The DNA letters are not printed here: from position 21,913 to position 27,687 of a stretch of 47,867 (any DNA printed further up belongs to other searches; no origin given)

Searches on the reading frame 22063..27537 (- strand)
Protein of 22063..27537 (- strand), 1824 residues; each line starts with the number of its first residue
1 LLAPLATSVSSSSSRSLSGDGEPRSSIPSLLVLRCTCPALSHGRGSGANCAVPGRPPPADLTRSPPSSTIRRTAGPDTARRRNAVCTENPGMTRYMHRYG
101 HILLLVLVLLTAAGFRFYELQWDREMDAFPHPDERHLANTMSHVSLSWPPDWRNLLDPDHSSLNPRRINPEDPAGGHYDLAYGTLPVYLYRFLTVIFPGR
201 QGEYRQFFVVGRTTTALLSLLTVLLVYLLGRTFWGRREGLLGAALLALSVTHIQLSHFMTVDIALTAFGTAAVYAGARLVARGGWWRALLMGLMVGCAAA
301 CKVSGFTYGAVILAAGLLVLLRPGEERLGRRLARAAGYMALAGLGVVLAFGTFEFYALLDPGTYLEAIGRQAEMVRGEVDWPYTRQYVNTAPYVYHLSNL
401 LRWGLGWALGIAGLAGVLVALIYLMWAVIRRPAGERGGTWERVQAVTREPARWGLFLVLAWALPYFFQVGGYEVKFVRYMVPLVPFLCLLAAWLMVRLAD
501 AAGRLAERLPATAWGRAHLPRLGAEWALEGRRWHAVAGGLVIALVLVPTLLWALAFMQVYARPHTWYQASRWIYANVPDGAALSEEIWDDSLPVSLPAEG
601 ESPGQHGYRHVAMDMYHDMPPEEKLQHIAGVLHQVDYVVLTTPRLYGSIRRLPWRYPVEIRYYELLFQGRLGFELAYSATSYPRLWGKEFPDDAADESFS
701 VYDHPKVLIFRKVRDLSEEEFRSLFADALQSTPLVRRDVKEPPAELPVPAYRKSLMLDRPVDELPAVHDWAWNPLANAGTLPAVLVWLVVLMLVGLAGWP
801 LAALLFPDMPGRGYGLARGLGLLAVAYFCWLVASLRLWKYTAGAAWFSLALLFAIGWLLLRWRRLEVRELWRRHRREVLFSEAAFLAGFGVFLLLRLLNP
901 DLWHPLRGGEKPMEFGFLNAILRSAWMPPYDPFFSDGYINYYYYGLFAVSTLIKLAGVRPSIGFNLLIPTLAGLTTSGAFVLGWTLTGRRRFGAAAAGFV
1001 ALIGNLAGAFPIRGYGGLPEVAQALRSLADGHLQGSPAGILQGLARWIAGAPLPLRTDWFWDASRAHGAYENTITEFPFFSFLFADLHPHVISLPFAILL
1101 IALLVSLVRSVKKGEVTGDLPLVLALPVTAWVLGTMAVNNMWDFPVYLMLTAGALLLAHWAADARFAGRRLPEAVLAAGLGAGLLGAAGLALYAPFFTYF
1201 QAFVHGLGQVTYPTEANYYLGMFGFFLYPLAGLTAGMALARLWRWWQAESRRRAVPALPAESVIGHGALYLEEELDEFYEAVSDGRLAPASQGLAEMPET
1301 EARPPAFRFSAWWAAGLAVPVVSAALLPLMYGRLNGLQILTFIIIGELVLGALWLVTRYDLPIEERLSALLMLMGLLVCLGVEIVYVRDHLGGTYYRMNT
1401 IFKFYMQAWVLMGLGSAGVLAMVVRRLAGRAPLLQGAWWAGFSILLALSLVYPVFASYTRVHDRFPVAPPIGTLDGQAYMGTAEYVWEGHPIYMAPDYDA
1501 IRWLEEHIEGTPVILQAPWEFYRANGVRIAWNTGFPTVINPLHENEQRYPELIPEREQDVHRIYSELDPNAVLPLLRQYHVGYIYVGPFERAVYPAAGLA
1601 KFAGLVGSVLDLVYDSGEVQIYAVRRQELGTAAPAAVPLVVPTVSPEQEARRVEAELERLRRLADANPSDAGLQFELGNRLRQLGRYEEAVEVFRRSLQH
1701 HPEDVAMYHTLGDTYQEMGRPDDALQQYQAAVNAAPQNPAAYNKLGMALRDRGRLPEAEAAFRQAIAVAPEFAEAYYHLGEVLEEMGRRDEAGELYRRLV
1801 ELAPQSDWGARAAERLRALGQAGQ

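Call 92: search_protein_families(library=pfam, proteins=[window:22063-27537:-], max_evalue=0.001)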
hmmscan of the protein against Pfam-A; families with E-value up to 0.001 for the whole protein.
window:22063-27537:- (1824 aa): 21 families
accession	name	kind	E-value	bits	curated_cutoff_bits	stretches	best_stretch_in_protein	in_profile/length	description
PF10060.15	DUF2298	-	8.8e-109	365.1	27.8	1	825-1411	2-487/488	Uncharacterized membrane protein (DUF2298)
PF07719.23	TPR_2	-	4.1e-26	89.3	27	3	1673-1704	3-34/34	Tetratricopeptide repeat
PF13414.12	TPR_11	-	5e-24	84.1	26.8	3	1746-1787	1-42/42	TPR repeat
PF13424.12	TPR_12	-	2.3e-22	79.4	30.1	3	1706-1770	4-76/77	Tetratricopeptide repeat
PF13181.12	TPR_8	-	5e-22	76.6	25.7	1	1773-1805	1-33/34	Tetratricopeptide repeat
PF00515.34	TPR_1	-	8.5e-22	76.5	27.8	1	1740-1772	2-34/34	Tetratricopeptide repeat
PF13432.12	TPR_16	-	9.2e-21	74.4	32.7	3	1745-1806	3-64/65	Tetratricopeptide repeat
PF13431.12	TPR_17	-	5.8e-18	64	24.4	0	1728-1759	2-33/34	Tetratricopeptide repeat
PF13428.12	TPR_14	-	7.7e-18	63.6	23.5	3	1673-1713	3-43/44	Tetratricopeptide repeat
PF14559.12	TPR_19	-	6.6e-17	62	25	2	1682-1743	2-63/68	Tetratricopeptide repeat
PF13374.12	TPR_10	-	8.6e-15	54.6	27.5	1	1740-1768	3-31/42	Tetratricopeptide repeat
PF13176.12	TPR_7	-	1.9e-13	49.7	27.9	0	1775-1805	1-31/36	Tetratricopeptide repeat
PF13174.12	TPR_6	-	1.6e-12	47.6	26.3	1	1774-1806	1-33/33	Tetratricopeptide repeat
PF13231.12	PMT_2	-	9.3e-12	45.9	26.1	1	211-348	24-158/160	Dolichyl-phosphate-mannose-protein mannosyltransferase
PF02366.24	PMT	-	3.6e-10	40.3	22.7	1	212-317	86-198/245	Dolichyl-phosphate-mannose-protein mannosyltransferase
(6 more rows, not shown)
